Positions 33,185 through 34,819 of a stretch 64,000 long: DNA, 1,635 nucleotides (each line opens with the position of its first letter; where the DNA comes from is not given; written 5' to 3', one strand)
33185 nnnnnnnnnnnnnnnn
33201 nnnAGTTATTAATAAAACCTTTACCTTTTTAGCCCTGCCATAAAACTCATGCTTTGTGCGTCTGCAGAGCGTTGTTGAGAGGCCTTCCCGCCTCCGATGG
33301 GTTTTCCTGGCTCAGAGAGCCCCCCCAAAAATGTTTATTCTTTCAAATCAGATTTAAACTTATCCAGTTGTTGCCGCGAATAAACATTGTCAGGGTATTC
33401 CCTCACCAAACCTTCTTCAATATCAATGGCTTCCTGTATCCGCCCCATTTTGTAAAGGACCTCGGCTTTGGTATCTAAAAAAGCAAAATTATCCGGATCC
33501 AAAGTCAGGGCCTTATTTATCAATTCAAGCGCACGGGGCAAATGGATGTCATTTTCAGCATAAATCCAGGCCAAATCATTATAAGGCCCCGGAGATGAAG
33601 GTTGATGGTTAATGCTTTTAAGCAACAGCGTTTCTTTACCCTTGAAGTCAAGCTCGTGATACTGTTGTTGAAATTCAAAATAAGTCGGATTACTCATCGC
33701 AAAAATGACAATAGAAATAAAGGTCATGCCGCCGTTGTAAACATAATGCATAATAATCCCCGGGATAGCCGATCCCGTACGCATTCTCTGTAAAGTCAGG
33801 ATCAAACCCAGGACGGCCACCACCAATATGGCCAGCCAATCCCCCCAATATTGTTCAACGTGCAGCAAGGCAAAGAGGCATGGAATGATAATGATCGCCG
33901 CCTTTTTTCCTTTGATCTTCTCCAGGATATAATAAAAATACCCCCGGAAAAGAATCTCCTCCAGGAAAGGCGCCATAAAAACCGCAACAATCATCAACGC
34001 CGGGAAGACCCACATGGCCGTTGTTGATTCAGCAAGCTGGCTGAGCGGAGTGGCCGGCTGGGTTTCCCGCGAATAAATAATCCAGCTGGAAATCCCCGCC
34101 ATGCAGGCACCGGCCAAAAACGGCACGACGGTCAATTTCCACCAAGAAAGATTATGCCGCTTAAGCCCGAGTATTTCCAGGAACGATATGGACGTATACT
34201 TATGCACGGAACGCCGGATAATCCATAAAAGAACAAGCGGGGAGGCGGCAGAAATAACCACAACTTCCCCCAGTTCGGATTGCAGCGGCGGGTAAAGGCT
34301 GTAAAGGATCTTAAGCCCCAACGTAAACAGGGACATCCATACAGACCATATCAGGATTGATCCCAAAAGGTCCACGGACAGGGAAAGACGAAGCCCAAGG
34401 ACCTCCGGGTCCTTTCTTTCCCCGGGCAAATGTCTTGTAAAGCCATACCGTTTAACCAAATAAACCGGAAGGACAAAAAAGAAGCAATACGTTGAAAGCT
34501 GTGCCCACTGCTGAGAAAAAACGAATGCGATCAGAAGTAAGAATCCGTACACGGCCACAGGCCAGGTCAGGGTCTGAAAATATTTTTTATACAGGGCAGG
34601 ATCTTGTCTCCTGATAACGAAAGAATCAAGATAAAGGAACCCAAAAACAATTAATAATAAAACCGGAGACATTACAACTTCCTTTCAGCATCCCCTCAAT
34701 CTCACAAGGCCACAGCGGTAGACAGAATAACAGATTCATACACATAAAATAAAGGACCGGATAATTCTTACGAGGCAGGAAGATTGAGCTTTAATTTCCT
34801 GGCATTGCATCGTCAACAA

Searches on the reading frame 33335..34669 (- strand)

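Call 23: search_protein_families(library=pfam, proteins=[window:33335-34669:-], max_evalue=0.001)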
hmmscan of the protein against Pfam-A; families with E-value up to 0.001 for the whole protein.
window:33335-34669:- (444 aa): 4 families
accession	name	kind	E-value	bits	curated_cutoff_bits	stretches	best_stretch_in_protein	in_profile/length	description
PF02517.21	Rce1-like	-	1.7e-19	70.3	22.4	1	222-312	4-91/93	Type II CAAX prenyl endopeptidase Rce1-like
PF13431.12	TPR_17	-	1e-08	35.2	24.4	0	384-415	2-33/34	Tetratricopeptide repeat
PF14559.12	TPR_19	-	6.4e-05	23.6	25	1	379-428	9-58/68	Tetratricopeptide repeat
PF07719.23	TPR_2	-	0.00051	20.4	27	0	365-394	6-34/34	Tetratricopeptide repeat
